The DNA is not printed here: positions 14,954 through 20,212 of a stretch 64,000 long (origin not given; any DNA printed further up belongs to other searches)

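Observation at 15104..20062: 1652-aa C-terminally membrane-anchored surface protein built from four ~310-aa WDG..DPY/GLUG-like modules, with no catalytic domain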

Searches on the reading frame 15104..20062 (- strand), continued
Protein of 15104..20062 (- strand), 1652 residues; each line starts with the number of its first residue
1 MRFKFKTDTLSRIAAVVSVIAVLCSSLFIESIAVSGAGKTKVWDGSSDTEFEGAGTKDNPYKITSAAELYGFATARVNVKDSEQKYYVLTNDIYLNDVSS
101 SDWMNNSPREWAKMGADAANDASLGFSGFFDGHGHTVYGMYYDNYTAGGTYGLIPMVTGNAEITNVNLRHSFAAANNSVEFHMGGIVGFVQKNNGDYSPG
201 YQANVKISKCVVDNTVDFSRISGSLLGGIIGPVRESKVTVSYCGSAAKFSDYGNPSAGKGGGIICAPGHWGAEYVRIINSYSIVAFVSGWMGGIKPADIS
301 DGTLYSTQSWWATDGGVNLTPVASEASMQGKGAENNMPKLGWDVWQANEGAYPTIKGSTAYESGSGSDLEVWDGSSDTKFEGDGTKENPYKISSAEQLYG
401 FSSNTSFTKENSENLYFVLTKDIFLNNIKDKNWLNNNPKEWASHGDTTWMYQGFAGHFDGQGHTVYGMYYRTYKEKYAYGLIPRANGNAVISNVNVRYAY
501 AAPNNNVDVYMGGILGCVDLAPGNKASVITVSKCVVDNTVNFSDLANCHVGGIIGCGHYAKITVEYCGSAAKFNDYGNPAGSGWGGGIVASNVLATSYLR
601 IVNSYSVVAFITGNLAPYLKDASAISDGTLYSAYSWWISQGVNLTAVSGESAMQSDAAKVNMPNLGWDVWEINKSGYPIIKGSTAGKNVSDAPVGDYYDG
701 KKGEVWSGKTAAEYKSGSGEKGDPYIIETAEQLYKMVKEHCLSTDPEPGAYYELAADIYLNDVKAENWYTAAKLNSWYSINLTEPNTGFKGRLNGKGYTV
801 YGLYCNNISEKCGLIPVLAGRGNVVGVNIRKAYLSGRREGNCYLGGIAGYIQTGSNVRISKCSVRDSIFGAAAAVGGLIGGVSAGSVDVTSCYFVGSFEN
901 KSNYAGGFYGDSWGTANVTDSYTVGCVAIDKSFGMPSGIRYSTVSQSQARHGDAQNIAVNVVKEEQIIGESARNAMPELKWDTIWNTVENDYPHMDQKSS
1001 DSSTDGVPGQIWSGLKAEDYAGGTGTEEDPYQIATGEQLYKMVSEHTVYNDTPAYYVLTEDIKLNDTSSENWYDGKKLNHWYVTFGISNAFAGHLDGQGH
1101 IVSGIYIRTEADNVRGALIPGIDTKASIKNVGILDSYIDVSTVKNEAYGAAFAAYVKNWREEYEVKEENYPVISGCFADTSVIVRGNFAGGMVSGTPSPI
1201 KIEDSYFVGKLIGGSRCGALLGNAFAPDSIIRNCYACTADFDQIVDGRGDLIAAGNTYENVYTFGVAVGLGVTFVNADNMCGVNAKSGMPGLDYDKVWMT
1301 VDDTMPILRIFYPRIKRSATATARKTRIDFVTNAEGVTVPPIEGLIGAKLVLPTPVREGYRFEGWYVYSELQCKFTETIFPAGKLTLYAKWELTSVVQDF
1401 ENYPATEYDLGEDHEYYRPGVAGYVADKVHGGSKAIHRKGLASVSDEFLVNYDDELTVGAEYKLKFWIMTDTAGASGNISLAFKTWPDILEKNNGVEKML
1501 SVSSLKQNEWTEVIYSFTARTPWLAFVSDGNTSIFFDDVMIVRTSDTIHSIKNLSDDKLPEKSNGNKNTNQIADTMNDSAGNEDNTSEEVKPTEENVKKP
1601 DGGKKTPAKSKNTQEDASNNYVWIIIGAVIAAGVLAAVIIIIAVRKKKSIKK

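Call 49: search_protein_families(library=pfam, proteins=[P0085, P0087, P0096, P0070, P0104], max_evalue=0.001)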
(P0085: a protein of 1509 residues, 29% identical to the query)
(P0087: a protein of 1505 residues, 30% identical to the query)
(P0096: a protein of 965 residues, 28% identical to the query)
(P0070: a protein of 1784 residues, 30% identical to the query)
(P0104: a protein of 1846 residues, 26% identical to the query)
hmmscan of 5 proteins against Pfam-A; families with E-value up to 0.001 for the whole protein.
P0085 (1509 aa): 3 families
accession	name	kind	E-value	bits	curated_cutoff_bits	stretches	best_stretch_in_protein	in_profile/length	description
PF00722.28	Glyco_hydro_16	-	4.6e-18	65.7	22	1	1284-1429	28-134/175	Glycosyl hydrolases family 16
PF00404.24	Dockerin_1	-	8.8e-07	29.5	22.9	1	1168-1216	2-55/57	Dockerin type I domain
PF07581.17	Glug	-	8e-05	23.2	20.5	1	1003-1028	2-27/28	The GLUG motif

P0087 (1505 aa): 2 families
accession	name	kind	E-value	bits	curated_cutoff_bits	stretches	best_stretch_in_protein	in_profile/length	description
PF00722.28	Glyco_hydro_16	-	2.9e-15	56.6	22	1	1293-1425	25-133/175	Glycosyl hydrolases family 16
PF00404.24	Dockerin_1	-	1.3e-05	25.7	22.9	1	1172-1219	3-55/57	Dockerin type I domain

P0096 (965 aa): 1 family
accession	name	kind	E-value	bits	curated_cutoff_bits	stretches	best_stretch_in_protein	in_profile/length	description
PF00404.24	Dockerin_1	-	2.3e-10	41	22.9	1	905-960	1-54/57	Dockerin type I domain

P0070 (1784 aa): 2 families
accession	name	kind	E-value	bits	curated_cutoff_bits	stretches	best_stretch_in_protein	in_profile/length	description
PF00722.28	Glyco_hydro_16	-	9.3e-17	61.5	22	1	1559-1705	28-134/175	Glycosyl hydrolases family 16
PF00404.24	Dockerin_1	-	6.4e-05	23.5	22.9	1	1448-1497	2-56/57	Dockerin type I domain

P0104 (1846 aa): 2 families
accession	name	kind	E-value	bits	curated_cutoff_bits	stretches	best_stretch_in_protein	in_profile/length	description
PF03629.24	SASA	-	1.4e-17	64.5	24.8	1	1477-1661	2-174/226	Carbohydrate esterase, sialic acid-specific acetylesterase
PF09479.16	Flg_new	-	1.2e-05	25.8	27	1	1325-1391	3-64/65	Listeria-Bacteroides repeat domain (List_Bact_rpt)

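Call 51: find_encoding_contigs(protein=P0096, flank=6000, max_places=3)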
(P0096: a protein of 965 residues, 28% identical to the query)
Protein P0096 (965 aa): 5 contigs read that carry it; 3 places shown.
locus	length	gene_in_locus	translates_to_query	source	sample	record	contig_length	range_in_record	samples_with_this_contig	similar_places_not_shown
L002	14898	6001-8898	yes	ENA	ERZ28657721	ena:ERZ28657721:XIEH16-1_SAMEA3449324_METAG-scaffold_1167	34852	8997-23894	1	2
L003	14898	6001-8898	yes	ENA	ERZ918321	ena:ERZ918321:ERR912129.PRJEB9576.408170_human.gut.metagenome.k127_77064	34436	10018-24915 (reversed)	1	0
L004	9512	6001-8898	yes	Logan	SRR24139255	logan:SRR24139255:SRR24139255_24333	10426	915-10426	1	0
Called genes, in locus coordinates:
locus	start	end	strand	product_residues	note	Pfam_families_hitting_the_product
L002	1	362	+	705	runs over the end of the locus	PF01436:NHL (faint), PF04893:Yip1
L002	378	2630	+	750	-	PF18952:DUF5696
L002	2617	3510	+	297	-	-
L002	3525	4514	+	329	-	PF00528:BPD_transp_1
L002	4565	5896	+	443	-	PF01547:SBP_bac_1, PF13416:SBP_bac_8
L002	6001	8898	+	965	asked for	PF00404:Dockerin_1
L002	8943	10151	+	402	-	PF00722:Glyco_hydro_16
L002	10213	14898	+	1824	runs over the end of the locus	PF09479:Flg_new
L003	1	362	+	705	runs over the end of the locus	PF01436:NHL (faint), PF04893:Yip1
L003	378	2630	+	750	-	PF18952:DUF5696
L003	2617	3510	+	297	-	-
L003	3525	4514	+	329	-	PF00528:BPD_transp_1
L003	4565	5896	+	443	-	PF01547:SBP_bac_1, PF13416:SBP_bac_8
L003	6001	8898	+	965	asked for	PF00404:Dockerin_1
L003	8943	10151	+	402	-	PF00722:Glyco_hydro_16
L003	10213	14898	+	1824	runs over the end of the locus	PF09479:Flg_new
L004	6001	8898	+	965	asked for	PF00404:Dockerin_1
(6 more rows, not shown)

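Call 54: find_encoding_contigs(protein=P0102, flank=3000, max_places=2)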
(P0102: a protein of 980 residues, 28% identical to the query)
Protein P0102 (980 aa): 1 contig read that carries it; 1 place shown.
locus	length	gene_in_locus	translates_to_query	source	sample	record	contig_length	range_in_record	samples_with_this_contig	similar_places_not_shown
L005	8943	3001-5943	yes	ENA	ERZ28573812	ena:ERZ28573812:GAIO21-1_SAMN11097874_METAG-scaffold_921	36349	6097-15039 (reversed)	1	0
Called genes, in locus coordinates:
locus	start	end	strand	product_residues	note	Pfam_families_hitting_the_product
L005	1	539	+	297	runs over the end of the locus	-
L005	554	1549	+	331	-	PF00528:BPD_transp_1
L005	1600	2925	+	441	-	PF01547:SBP_bac_1, PF13416:SBP_bac_8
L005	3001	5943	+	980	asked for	PF00404:Dockerin_1 (weak)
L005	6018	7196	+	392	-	PF00722:Glyco_hydro_16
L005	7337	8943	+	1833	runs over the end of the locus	PF09479:Flg_new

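Call 68: find_encoding_contigs(protein=P0006, flank=10000, max_places=1)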
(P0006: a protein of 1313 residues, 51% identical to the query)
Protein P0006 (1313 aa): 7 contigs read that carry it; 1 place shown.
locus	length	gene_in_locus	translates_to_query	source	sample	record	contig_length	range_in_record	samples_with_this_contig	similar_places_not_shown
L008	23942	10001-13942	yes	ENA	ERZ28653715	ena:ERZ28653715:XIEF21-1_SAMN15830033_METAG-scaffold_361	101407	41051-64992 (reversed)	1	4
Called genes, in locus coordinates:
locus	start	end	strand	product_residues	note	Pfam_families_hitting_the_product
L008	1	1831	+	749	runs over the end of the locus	PF18952:DUF5696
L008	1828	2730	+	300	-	PF00528:BPD_transp_1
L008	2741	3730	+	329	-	PF00528:BPD_transp_1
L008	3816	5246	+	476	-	PF01547:SBP_bac_1, PF13416:SBP_bac_8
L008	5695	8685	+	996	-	-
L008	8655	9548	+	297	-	PF03935:SKN1_KRE6_Sbg1 (faint), PF00722:Glyco_hydro_16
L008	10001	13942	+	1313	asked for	PF09479:Flg_new (faint)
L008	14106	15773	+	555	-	PF13320:GH123_cat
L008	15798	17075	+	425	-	PF01120:Alpha_L_fucos, PF14871:GHL6 (faint)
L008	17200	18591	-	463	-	PF00128:Alpha-amylase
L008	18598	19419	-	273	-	PF02311:AraC_binding, PF07883:Cupin_2 (weak), PF00165:HTH_AraC (weak), PF12833:HTH_18, PF00165:HTH_AraC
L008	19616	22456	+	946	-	PF25275:Golvesin_C (faint), PF01547:SBP_bac_1, PF13416:SBP_bac_8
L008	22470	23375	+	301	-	PF00528:BPD_transp_1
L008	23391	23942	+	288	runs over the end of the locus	PF00528:BPD_transp_1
